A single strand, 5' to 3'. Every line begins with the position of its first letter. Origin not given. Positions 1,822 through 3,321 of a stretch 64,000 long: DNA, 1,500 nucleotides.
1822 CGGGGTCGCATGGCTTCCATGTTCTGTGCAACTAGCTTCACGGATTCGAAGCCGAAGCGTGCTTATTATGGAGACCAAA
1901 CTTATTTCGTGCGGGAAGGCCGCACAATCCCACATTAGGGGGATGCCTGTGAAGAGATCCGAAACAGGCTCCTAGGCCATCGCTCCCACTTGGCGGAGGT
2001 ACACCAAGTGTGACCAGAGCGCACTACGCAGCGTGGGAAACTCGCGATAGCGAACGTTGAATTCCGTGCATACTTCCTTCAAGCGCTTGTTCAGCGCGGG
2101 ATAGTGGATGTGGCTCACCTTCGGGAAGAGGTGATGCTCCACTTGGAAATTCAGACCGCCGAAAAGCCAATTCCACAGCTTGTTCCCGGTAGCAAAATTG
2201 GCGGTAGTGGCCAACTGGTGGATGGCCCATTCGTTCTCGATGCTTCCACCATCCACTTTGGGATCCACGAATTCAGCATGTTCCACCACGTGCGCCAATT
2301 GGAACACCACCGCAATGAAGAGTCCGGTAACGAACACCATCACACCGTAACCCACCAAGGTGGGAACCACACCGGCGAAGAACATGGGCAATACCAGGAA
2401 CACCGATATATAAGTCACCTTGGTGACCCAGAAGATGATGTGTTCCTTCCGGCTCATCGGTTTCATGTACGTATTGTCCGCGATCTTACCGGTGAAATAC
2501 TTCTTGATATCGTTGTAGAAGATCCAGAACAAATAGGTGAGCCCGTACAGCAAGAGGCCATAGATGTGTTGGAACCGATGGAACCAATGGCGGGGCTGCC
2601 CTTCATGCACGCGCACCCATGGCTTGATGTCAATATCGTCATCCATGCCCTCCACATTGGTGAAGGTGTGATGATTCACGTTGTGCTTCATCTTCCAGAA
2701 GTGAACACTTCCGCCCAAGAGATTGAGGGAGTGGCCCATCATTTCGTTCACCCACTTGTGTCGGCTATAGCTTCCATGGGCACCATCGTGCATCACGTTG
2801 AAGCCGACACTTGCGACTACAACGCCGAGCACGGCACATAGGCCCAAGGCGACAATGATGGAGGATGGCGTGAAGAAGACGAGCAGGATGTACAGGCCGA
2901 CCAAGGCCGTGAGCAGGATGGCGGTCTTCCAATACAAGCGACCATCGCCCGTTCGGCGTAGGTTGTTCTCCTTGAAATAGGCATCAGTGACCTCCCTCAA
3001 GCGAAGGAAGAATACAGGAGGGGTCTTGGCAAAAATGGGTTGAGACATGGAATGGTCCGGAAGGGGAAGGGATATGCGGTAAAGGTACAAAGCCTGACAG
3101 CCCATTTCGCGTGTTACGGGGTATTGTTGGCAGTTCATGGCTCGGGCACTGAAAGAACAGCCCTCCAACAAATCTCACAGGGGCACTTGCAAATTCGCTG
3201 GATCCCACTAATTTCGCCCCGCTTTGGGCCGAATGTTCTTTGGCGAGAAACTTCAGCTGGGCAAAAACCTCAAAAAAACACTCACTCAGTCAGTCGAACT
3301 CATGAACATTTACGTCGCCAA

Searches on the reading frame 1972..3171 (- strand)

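Call 41: search_protein_families(library=pfam, proteins=[window:1972-3171:-], max_evalue=0.00001)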
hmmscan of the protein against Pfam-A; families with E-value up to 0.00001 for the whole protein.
window:1972-3171:- (399 aa): 1 family
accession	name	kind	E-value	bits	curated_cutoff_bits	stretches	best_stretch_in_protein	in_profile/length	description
PF00487.30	FA_desaturase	-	1.8e-40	139.8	29.7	1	107-378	4-252/253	Fatty acid desaturase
